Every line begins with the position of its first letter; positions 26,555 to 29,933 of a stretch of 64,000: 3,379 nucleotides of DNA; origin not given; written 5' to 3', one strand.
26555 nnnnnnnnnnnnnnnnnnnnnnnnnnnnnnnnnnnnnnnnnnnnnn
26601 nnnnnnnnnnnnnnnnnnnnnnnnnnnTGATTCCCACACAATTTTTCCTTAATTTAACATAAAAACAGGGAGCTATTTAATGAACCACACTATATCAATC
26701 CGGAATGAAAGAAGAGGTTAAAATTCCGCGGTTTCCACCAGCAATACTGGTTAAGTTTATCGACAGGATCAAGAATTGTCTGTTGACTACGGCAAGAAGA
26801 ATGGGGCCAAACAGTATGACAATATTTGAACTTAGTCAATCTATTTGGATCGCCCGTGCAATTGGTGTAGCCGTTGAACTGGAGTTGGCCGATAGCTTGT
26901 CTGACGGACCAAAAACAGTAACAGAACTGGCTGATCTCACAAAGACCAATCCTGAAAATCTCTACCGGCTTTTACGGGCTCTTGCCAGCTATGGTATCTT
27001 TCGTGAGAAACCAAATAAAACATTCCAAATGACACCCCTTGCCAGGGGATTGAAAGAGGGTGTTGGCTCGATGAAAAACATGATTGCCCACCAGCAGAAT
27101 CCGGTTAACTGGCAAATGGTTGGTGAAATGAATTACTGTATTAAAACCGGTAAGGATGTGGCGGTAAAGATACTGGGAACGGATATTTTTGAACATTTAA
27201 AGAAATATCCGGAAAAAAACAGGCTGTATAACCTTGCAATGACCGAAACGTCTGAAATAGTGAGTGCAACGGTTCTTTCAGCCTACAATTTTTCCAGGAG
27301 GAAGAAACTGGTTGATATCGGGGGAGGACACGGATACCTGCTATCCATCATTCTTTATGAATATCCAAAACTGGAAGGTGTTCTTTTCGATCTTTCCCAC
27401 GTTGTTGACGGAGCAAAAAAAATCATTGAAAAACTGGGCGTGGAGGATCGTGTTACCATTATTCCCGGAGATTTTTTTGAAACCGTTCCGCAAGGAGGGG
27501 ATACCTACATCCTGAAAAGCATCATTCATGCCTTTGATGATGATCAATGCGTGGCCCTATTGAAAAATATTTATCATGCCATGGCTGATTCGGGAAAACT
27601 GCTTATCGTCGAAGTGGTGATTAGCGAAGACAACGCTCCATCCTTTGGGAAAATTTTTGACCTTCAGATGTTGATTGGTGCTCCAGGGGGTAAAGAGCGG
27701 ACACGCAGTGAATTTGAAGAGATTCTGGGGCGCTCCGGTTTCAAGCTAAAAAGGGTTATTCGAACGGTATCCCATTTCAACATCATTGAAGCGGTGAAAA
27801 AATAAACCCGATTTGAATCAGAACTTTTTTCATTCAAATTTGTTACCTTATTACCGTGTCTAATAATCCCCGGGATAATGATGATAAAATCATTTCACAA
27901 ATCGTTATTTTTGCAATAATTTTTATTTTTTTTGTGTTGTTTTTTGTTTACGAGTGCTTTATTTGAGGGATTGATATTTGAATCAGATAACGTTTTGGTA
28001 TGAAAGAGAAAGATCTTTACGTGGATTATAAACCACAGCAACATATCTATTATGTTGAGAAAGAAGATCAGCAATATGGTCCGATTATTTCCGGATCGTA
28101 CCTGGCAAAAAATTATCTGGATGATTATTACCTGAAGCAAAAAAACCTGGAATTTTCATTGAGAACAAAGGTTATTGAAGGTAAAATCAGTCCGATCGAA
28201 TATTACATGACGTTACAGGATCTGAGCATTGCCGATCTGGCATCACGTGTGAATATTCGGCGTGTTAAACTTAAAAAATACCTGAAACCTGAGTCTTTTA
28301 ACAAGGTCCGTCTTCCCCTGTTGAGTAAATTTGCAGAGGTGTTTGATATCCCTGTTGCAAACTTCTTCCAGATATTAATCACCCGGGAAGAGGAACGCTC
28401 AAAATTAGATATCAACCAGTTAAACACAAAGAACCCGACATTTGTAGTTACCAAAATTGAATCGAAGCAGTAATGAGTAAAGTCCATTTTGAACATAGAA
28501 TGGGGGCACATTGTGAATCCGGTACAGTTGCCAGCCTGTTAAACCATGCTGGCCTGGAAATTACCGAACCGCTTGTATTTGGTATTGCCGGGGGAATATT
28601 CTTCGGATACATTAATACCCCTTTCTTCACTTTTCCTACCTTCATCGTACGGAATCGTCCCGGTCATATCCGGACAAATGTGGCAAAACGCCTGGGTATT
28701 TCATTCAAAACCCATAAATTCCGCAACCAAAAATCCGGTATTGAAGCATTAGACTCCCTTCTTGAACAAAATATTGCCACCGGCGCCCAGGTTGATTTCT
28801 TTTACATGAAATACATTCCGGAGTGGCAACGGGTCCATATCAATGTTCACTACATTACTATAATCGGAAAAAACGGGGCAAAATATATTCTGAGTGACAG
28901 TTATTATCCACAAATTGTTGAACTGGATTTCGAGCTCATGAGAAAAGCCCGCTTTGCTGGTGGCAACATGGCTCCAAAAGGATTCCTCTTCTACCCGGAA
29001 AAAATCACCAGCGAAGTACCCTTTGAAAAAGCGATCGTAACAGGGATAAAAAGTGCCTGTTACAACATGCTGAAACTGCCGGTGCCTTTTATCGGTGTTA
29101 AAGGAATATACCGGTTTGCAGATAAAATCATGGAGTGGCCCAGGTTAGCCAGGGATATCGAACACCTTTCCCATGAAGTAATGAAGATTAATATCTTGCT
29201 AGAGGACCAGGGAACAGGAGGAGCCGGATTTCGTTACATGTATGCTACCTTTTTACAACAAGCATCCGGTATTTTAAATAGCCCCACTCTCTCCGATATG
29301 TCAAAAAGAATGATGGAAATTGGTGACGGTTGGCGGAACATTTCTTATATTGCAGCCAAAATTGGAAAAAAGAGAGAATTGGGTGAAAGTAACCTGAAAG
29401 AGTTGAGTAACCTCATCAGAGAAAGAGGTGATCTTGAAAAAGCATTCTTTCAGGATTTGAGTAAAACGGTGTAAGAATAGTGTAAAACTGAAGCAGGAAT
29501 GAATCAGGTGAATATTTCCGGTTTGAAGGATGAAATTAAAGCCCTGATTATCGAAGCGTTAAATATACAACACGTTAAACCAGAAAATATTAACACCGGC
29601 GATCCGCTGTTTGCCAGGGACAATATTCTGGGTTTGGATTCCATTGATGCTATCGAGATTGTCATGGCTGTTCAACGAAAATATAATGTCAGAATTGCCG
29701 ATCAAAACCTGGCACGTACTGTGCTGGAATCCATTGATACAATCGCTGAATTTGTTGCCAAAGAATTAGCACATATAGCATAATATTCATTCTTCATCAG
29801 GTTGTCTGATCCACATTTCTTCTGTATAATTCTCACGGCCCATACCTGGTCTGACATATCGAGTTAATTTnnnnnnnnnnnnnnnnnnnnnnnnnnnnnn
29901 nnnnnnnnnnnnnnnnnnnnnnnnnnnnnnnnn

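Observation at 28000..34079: Tailoring/loading operon: HTH protein, BtrH_N protein, dedicated ACP, sulfotransferase, rSAM 4, orphan 124-aa protein, PaaK-type ligase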

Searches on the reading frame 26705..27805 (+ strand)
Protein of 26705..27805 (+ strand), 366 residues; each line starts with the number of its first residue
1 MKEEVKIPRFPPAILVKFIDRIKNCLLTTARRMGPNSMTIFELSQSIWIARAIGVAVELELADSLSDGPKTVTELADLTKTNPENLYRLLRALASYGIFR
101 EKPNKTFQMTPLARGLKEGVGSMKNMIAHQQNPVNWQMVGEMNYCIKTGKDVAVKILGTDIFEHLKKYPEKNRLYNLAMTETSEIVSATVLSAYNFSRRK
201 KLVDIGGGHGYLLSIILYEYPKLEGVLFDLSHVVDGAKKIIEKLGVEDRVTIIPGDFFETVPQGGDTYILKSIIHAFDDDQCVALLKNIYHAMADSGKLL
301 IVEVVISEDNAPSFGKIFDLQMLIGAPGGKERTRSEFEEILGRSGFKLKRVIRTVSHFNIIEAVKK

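Call 3: search_protein_families(library=pfam, proteins=[window:26705-27805:+], max_evalue=0.01)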
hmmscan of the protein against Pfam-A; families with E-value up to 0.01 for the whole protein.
window:26705-27805:+ (366 aa): 9 families
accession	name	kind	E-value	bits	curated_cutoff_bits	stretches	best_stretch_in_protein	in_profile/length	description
PF00891.24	Methyltransf_2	-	6.4e-49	166.6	22.3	1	154-347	18-210/210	O-methyltransferase domain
PF08100.18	Dimerisation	-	3e-14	53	25.6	1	37-114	6-88/93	O-methyltransferase dimerisation domain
PF08242.18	Methyltransf_12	-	4.2e-06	27.8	30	1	203-299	1-98/98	Methyltransferase domain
PF13489.12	Methyltransf_23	-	1.2e-05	25.6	27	1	196-348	20-161/164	Methyltransferase domain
PF05175.20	MTS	-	8.9e-05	22.6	23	1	191-302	24-139/170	Methyltransferase small domain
PF13649.12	Methyltransf_25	-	0.0006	20.9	27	1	203-297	2-97/97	Methyltransferase domain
PF01022.26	HTH_5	-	0.0036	17.6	22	0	63-97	9-43/47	Bacterial regulatory protein, arsR family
PF13679.12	Methyltransf_32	-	0.0041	17.5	27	1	181-254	8-86/143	Methyltransferase domain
PF12840.13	HTH_20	-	0.0043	17.4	27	0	65-98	13-47/51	Helix-turn-helix domain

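Call 4: search_protein_families(library=ncbifam, proteins=[window:26705-27805:+], max_evalue=0.01)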
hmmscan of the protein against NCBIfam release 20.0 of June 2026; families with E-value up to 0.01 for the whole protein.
window:26705-27805:+ (366 aa): 8 families
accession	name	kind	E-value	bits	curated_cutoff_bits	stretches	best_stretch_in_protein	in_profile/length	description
TIGR02716.1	C20_methyl_CrtF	equivalog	5.1e-27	94.7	276.1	1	53-346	7-299/306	bacteriochlorophyllide d C-20 methyltransferase BchU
NF053543.1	FlxJ_fam_MTase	equivalog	1.3e-09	37.4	560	1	130-305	106-287/352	FlxJ family methyltransferase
TIGR04543.1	ketoArg_3Met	equivalog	3e-07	29.8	425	1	198-304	149-263/336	2-ketoarginine methyltransferase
TIGR03534.1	RF_mod_PrmC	equivalog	4.5e-05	23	199.1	1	180-263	71-153/253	peptide chain release factor N(5)-glutamine methyltransferase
TIGR00740.1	TIGR00740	equivalog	0.00086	19.1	193.3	1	229-310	86-168/239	carboxy-S-adenosyl-L-methionine synthase CmoA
TIGR03533.1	L3_gln_methyl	equivalog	0.00086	18.7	229.7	1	195-263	118-187/284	50S ribosomal protein L3 N(5)-glutamine methyltransferase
TIGR04371.1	methyltran_NanM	subfamily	0.002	17.7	44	1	197-233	148-184/273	putative sugar O-methyltransferase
NF001556.0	PRK00377.1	equivalog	0.0035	17.1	238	1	182-262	24-106/198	cobalt-precorrin-6Y C(15)-methyltransferase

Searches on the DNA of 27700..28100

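Call 79: search_rna_families(source=window, start=27700, end=28100, threshold=evalue, max_evalue=1)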
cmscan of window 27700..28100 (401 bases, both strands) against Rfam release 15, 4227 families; matches with E-value up to 1: 1.
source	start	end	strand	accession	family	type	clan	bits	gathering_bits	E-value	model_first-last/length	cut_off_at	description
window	27767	27792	+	RF01330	CRISPR-DR16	Gene; CRISPR;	-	15.8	35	0.92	1-37/37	no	CRISPR RNA direct repeat element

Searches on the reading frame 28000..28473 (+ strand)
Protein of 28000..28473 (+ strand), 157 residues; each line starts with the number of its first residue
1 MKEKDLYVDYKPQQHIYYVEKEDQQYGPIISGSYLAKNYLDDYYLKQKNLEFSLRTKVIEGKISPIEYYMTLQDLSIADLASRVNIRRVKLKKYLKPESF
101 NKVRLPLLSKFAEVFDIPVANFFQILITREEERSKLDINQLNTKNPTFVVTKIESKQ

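Call 3: search_protein_families(library=pfam, proteins=[window:28000-28473:+], max_evalue=0.01)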
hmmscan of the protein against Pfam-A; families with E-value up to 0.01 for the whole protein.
window:28000-28473:+ (157 aa): 1 family
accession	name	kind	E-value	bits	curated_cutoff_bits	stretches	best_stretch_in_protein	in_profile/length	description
PF13443.12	HTH_26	-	0.00046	20.8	22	1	69-120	5-55/63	Cro/C1-type HTH DNA-binding domain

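Call 4: search_protein_families(library=ncbifam, proteins=[window:28000-28473:+], max_evalue=0.01)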
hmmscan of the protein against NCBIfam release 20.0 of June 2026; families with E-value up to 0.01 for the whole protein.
window:28000-28473:+ (157 aa): 3 families
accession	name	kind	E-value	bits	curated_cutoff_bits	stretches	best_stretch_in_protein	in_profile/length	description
NF053545.1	flexirubin_DarG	equivalog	1.7e-16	60.5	170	1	13-121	18-127/129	flexirubin biosynthesis protein DarG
NF053536.1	DarG_fam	subfamily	1.4e-14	54.4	70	1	10-122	14-127/131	DarG family dialkylresorcinol biosynthesis protein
NF003162.0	PRK04140.1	equivalog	0.0083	15.2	263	0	73-139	138-202/317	transcriptional regulator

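Call 60: find_homologous_proteins(query=window:28000-28473:+, max_evalue=0.001)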
Query window:28000-28473:+ (157 aa): 63 proteins with E <= 0.001 among 86 candidates.
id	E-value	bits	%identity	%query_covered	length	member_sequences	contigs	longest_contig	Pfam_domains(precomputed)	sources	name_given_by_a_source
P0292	2.5e-85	302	90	100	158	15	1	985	-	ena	-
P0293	2.6e-85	302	89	100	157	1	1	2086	-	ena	-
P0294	2.7e-85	302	89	100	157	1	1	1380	-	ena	-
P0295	1.3e-84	300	88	100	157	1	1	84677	-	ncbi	-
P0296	1.9e-84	299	89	100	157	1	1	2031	-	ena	-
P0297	2.8e-83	295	89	100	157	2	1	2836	-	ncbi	-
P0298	3.0e-82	292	85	100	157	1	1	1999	-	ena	-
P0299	3.2e-82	292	85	100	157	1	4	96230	-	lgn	-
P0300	1.1e-81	290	84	99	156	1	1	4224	-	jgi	jgi:transcriptional regulator with XRE-family HTH domain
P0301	3.0e-78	279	81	100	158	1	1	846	-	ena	-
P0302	1.1e-76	274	82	100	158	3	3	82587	-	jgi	-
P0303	1.4e-74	267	79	99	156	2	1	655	-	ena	-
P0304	2.4e-74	266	78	99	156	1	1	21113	-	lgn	-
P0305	4.3e-74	266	78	99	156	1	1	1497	-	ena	-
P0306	1.5e-69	251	72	99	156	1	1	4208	-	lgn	-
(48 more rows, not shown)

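Call 63: search_solved_structures(query=A4, max_evalue=1)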
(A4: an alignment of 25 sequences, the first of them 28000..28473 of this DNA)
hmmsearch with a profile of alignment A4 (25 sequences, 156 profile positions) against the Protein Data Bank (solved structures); distinct sequences matched with E-value up to 1: 7.
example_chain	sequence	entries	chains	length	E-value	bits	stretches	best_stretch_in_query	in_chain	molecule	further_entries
5byo_A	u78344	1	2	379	4e-09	39.8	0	76-125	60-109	dTor_12x31L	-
4yxz_A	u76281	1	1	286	6.9e-07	32.5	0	78-126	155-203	dTor_9x31L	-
3cmu_A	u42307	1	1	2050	0.037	17.2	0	82-121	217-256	Protein recA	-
3cmt_A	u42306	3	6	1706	0.051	16.7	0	82-121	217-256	Protein recA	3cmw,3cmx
3cmv_A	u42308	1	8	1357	0.11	15.7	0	82-121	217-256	Protein recA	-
4hku_A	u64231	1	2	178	0.28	14.3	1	53-110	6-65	TetR transcriptional regulator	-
6b9s_A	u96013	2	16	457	0.32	14.1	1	60-117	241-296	Methylphosphonate synthase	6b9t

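Call 68: predict_structure(alignment_id=A4)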
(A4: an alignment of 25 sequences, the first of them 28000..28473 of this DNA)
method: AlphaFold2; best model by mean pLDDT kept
length: 157 residues; sequences in the alignment: 25
mean_pLDDT: 71.3   pTM: 0.56
mean pLDDT of the five models: 71.3, 70.7, 70.5, 70.3, 67.2
residues with pLDDT >= 90: 38; 70-90: 46; 50-70: 49; < 50: 24
segments of 3 or more residues with pLDDT < 50: 1-15, 126-129
pLDDT, mean of each block of 10 residues (from residue 1): 39 47 54 56 83 84 90 93 94 90 86 88 56 59 58 61
secondary structure, 60 per line:
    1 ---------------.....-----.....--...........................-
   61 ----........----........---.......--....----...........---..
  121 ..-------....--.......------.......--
elements in order: E16-20 E26-30 H33-59 H65-72 H77-84 H88-94 H97-100 H105-115 H119-122 H130-133 E136-142 E149-155

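Call 71: fold_search(model_id=the predicted structure, library=pdb)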
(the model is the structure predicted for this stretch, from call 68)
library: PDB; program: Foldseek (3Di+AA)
matches with E <= 10: 240; with E <= 0.001: 0
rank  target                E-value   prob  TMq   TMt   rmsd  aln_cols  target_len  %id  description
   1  9k3w_A                2.6e-02  1.00  0.33  0.76   1.9        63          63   25  Crystal structure of putative transcription regulator (dr_2454) from Deinococcus radiodurans (released 2025-10-22)
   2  1utx_A                2.9e-02  1.00  0.32  0.71   2.7        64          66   22  Regulation of Cytolysin Expression by Enterococcus faecalis: Role of CylR2 (released 2004-09-16)
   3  2xiu_B                3.5e-02  1.00  0.33  0.72   2.7        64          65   22  High resolution structure of MTSL-tagged CylR2. (released 2011-02-09)
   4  1b0n_A                3.5e-02  1.00  0.35  0.51   6.2        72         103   18  SINR PROTEIN/SINI PROTEIN COMPLEX (released 1999-01-13)
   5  3kxa_A                4.5e-02  0.99  0.38  0.45  17.7       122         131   11  Crystal Structure of NGO0477 from Neisseria gonorrhoeae (released 2010-01-19)
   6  3kxa_B                5.0e-02  0.98  0.38  0.45  17.7       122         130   11  Crystal Structure of NGO0477 from Neisseria gonorrhoeae (released 2010-01-19)
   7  2b5a_B                6.4e-02  1.00  0.35  0.69   2.4        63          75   19  C.BclI, Control Element of the BclI Restriction-Modification System (released 2006-01-03)
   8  8qe9_2G               6.4e-02  1.00  0.37  0.27  10.8        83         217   16  Complex between the 80a-Sak SSAP and the SaPI2 Stl master regulator (released 2025-03-05)
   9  2xiu_A                6.8e-02  1.00  0.32  0.71   2.7        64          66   22  High resolution structure of MTSL-tagged CylR2. (released 2011-02-09)
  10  3zkc_A                7.2e-02  1.00  0.33  0.79   1.8        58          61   19  Crystal structure of the master regulator for biofilm formation SinR in complex with DNA. (released 2013-03-06)
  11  3qq6_B                7.6e-02  1.00  0.34  0.72   3.1        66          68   17  The N-terminal DNA binding domain of SinR from Bacillus subtilis (released 2011-06-15)
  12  1zz9_A                7.6e-02  0.99  0.35  0.29  10.3        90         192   14  Crystal Structure of FeII HppE (released 2005-07-26)
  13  2b5a_A                8.1e-02  1.00  0.34  0.66   2.2        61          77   20  C.BclI, Control Element of the BclI Restriction-Modification System (released 2006-01-03)
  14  3zkc_B                8.1e-02  1.00  0.32  0.74   3.2        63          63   19  Crystal structure of the master regulator for biofilm formation SinR in complex with DNA. (released 2013-03-06)
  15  1zzb_A                8.1e-02  0.99  0.34  0.30   9.5        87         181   16  Crystal Structure of CoII HppE in Complex with Substrate (released 2005-07-26)
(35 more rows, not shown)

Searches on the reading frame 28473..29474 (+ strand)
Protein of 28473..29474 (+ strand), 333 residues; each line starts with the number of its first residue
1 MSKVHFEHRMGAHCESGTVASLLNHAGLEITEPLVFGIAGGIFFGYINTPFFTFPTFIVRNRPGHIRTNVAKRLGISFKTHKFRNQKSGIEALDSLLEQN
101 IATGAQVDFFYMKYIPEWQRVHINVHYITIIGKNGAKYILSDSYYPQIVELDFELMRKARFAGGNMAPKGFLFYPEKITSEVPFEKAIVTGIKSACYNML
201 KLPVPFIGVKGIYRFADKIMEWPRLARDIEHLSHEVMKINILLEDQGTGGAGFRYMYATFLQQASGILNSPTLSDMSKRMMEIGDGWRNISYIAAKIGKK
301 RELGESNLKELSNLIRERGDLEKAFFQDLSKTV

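Call 3: search_protein_families(library=pfam, proteins=[window:28473-29474:+], max_evalue=0.01)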
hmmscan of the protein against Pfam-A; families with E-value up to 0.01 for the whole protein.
window:28473-29474:+ (333 aa): 2 families
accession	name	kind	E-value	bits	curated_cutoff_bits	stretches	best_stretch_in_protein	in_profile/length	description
PF16169.10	DUF4872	-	1.1e-44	152.7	28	1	156-329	3-173/173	Domain of unknown function (DUF4872)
PF14399.12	BtrH_N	-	2.7e-36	125.2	29.7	1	13-142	1-133/134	Butirosin biosynthesis protein H, N-terminal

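Call 4: search_protein_families(library=ncbifam, proteins=[window:28473-29474:+], max_evalue=0.01)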
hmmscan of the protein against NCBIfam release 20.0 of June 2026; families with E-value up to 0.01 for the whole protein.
window:28473-29474:+ (333 aa): 1 family
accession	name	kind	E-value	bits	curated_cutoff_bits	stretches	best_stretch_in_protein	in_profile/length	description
NF053550.1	DarH_acyl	equivalog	2e-93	313.1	300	1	5-329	1-324/325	BtrH-related acyltransferase DarH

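Call 11: find_encoding_contigs(protein=window:28473-29474:+, flank=10000, max_places=6)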
Protein window:28473-29474:+ (333 aa): 4 contigs read that carry it; 3 places shown.
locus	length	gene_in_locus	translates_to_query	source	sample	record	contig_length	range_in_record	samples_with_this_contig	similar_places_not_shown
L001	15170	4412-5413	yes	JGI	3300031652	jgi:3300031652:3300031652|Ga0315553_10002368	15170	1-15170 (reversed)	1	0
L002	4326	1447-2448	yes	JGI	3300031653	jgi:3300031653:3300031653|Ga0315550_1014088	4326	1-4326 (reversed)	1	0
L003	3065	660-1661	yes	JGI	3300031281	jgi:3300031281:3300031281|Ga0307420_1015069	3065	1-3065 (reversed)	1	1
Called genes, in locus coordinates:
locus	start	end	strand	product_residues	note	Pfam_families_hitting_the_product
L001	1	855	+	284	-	?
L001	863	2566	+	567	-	PF03417:AAT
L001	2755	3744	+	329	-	PF08100:Dimerisation, PF00891:Methyltransf_2, PF13847:Methyltransf_31 (weak), PF08242:Methyltransf_12 (weak)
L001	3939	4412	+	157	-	-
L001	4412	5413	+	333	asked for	PF14399:BtrH_N, PF16169:DUF4872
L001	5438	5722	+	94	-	PF00550:PP-binding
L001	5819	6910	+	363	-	PF00685:Sulfotransfer_1, PF13469:Sulfotransfer_3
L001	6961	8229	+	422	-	PF02310:B12-binding (weak), PF04055:Radical_SAM (faint)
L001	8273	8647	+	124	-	-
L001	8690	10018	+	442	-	PF00501:AMP-binding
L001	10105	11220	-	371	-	PF08545:ACP_syn_III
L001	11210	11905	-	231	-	PF00378:ECH_1, PF16113:ECH_2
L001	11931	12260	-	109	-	-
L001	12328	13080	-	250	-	PF00378:ECH_1, PF16113:ECH_2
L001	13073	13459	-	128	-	PF20791:Acyl-ACP_TE_C (faint), PF13279:4HBT_2, PF03061:4HBT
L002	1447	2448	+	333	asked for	PF14399:BtrH_N, PF16169:DUF4872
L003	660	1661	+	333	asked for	PF14399:BtrH_N, PF16169:DUF4872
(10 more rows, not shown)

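Call 36: search_solved_structures(query=window:28473-29474:+, max_evalue=1, show_alignments=1)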
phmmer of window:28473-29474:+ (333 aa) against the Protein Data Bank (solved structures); distinct sequences matched with E-value up to 1: 0.

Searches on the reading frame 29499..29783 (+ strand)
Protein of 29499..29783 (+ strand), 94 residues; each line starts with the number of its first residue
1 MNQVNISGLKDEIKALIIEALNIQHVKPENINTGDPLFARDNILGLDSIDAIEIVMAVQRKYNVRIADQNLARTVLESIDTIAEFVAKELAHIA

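Call 3: search_protein_families(library=pfam, proteins=[window:29499-29783:+], max_evalue=0.01)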
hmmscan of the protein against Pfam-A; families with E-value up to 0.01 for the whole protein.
window:29499-29783:+ (94 aa): 1 family
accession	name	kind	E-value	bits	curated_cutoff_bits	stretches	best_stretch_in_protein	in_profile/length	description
PF00550.31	PP-binding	-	4.7e-08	33.6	20.8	1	12-85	2-63/67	Phosphopantetheine attachment site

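Call 4: search_protein_families(library=ncbifam, proteins=[window:29499-29783:+], max_evalue=0.01)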
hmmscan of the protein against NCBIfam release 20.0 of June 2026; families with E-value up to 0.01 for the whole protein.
window:29499-29783:+ (94 aa): 16 families
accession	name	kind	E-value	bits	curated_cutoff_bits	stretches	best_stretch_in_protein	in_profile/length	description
NF006617.0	PRK09184.1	subfamily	9e-16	57.7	70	1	7-89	12-93/96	phosphopantetheine-binding protein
NF005480.0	PRK07081.1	equivalog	4.3e-10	39.4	72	1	10-87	2-74/83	acyl carrier protein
TIGR00517.1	acyl_carrier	equivalog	1.7e-09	37.4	70.45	1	10-86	5-73/77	acyl carrier protein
NF058660.1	cispen_ACP_AmcB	equivalog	1e-08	35.2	80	1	10-88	3-77/80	cispentacin biosynthesis acyl carrier protein AmcB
NF002151.0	PRK00982.1-5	equivalog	4e-08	33.3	92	1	7-80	2-71/78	acyl carrier protein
NF002149.0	PRK00982.1-3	equivalog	8.5e-08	32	106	1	9-83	4-74/78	acyl carrier protein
NF002148.0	PRK00982.1-2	subfamily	9.7e-08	31.7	71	1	9-82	5-74/79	acyl carrier protein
NF002147.0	PRK00982.1-1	equivalog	8e-06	25.6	84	1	23-86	19-77/83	acyl carrier protein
NF003757.0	PRK05350.1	equivalog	1.3e-05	25.3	65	1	12-88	10-82/83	acyl carrier protein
NF040636.1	AcpM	exception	8e-05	22.6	146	1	26-88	20-81/93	meromycolate extension acyl carrier protein AcpM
NF002150.0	PRK00982.1-4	subfamily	0.00016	21.9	66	1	12-83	9-76/80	acyl carrier protein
NF052616.1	ACP_for_OlsHI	equivalog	0.0012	19.1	130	1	11-89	6-80/83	ornithine lipid biosynthesis acyl carrier protein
TIGR04069.1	ocin_ACP_rel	hypoth_equivalog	0.0021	18.5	70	1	21-85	14-76/77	peptide maturation system acyl carrier-related protein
NF009104.0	PRK12449.1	equivalog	0.0025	17.7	70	1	41-88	32-77/80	acyl carrier protein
NF005079.0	PRK06508.1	equivalog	0.0043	17.4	83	1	43-91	32-81/93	acyl carrier protein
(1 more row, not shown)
